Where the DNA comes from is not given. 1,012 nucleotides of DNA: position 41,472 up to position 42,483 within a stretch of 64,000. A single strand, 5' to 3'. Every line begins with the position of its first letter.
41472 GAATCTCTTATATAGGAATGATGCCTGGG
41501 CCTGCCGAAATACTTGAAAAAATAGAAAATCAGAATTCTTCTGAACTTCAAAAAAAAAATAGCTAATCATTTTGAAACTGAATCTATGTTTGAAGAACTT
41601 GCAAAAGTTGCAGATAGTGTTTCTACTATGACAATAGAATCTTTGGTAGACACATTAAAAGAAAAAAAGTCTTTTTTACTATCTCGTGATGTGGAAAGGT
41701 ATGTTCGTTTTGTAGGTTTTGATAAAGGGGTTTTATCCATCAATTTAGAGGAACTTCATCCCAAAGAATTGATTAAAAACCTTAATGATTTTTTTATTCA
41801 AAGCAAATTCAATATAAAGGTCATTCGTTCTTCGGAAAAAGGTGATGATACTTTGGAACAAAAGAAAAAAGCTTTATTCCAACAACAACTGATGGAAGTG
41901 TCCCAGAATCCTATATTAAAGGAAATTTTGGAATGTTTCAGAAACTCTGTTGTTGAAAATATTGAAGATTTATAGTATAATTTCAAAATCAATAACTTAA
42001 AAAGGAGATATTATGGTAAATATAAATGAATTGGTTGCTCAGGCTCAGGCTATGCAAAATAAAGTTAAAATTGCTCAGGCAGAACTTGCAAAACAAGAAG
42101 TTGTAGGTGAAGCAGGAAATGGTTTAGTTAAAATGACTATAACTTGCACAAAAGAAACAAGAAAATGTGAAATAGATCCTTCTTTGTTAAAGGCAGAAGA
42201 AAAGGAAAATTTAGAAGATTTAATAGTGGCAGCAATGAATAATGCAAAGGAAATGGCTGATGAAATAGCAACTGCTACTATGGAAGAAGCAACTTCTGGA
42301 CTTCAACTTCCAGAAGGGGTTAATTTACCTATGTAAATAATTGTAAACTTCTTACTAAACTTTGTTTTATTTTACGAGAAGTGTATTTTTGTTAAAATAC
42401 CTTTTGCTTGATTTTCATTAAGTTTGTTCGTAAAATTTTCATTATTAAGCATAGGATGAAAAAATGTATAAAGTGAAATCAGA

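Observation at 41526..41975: dnaX is interrupted at an A10 tract and the +1 frame continues into a tau-like C-terminal domain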

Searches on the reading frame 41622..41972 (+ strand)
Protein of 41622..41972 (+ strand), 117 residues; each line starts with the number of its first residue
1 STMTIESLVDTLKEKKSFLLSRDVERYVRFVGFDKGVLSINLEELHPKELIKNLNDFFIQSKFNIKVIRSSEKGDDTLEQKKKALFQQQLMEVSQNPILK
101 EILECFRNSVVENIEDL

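Call 57: predict_structure(alignment_id=A3)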
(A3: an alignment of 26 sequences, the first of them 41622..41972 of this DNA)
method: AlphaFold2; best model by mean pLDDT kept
length: 117 residues; sequences in the alignment: 26
mean_pLDDT: 92.3   pTM: 0.76
mean pLDDT of the five models: 92.3, 92.0, 91.4, 90.6, 87.9
residues with pLDDT >= 90: 82; 70-90: 34; 50-70: 1; < 50: 0
segments of 3 or more residues with pLDDT < 50: none
pLDDT, mean of each block of 10 residues (from residue 1): 88 96 97 96 95 98 97 94 90 85 87 80
secondary structure, 60 per line:
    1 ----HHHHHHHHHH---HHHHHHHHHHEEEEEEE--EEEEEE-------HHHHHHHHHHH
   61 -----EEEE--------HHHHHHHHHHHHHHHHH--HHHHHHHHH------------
elements in order: H5-14 H18-27 E28-34 E37-42 H50-60 E66-69 H78-94 H97-105

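Call 59: fold_search(model_id=the predicted structure, library=pdb)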
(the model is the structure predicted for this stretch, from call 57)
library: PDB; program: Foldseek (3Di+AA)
matches with E <= 10: 451; with E <= 0.001: 0
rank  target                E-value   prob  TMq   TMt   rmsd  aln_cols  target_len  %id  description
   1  2aya_MODEL_1_A        5.1e-02  0.87  0.46  0.43   6.1       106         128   10  Solution Structure of the C-Terminal 14 kDa Domain of the tau subunit from Escherichia coli DNA Polymerase III (released 2006-11-14)
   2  1p4e_A                2.4e-01  0.12  0.22  0.10  10.0       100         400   13  Flpe W330F mutant-DNA Holliday Junction Complex (released 2003-05-20)
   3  6utr_A                2.8e-01  0.33  0.33  0.17   8.4        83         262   20  LarE, a sulfur transferase involved in synthesis of the cofactor for lactate racemase in complex with copper (released 2019-11-06)
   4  5udv_A                2.8e-01  0.30  0.34  0.18   8.7        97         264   21  LarE, a sulfur transferase involved in synthesis of the cofactor for lactate racemase, in complex with iron (released 2017-08-23)
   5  5udq_E                2.8e-01  0.28  0.31  0.16   9.0        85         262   21  LarE, a sulfur transferase involved in synthesis of the cofactor for lactate racemase, apo form (released 2017-08-23)
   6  1wot_MODEL_1_A        2.8e-01  0.25  0.30  0.34   5.9        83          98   20  Structure of putative minimal nucleotidyltransferase (released 2004-09-07)
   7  5unm_E                3.2e-01  0.30  0.32  0.17   8.7        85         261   20  LarE, a sulfur transferase involved in synthesis of the cofactor for lactate racemase, substrate free form with flexib (released 2017-08-23)
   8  6b2o_A                3.4e-01  0.28  0.33  0.17   8.4        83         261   20  LarE, a sulfur transferase involved in synthesis of the cofactor for lactate racemase, C176A variant (released 2018-09-05)
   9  5udq_A                3.4e-01  0.28  0.33  0.17   8.4        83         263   20  LarE, a sulfur transferase involved in synthesis of the cofactor for lactate racemase, apo form (released 2017-08-23)
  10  2m5o_MODEL_1_A        3.7e-01  0.47  0.35  0.40   4.5        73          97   12  Solution NMR Structure CTD domain of NFU1 Iron-Sulfur Cluster Scaffold Homolog from Homo sapiens, Northeast St (released 2013-05-01)
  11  5udu_A                3.7e-01  0.25  0.31  0.16   8.5        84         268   20  LarE, a sulfur transferase involved in synthesis of the cofactor for lactate racemase, in complex with manganese (released 2017-08-23)
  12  5uds_A                3.7e-01  0.23  0.31  0.16   8.4        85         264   20  LarE, a sulfur transferase involved in synthesis of the cofactor for lactate racemase, in complex with MgATP (released 2017-08-23)
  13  1zej                  3.7e-01  0.18  0.27  0.14  13.7       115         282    8  Crystal structure of the 3-hydroxyacyl-coa dehydrogenase (hbd-9, af2017) from archaeoglobus fulgidus dsm 4304 at 2.00 A  (released 2005-05-03)
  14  2pt7_G                3.7e-01  0.15  0.31  0.26  15.8       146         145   16  Crystal structure of Cag VirB11 (HP0525) and an inhibitory protein (HP1451) (released 2007-11-13)
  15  5udr_E                4.2e-01  0.25  0.32  0.17   8.8        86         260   20  LarE, a sulfur transferase involved in synthesis of the cofactor for lactate racemase in complex with nicotinamide mon (released 2017-08-23)
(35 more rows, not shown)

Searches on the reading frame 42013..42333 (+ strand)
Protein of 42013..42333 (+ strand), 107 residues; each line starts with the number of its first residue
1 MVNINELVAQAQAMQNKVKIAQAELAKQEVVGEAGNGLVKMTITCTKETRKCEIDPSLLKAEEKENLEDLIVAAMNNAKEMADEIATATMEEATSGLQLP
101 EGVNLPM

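Call 67: search_protein_families(library=pfam, proteins=[window:42013-42333:+], max_evalue=0.001)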
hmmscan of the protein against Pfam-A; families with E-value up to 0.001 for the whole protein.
window:42013-42333:+ (107 aa): 1 family
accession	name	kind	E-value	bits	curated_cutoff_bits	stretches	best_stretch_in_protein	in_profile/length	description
PF02575.21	YbaB_DNA_bd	-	1.5e-25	89.6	25.5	1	9-97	2-90/91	YbaB/EbfC DNA-binding family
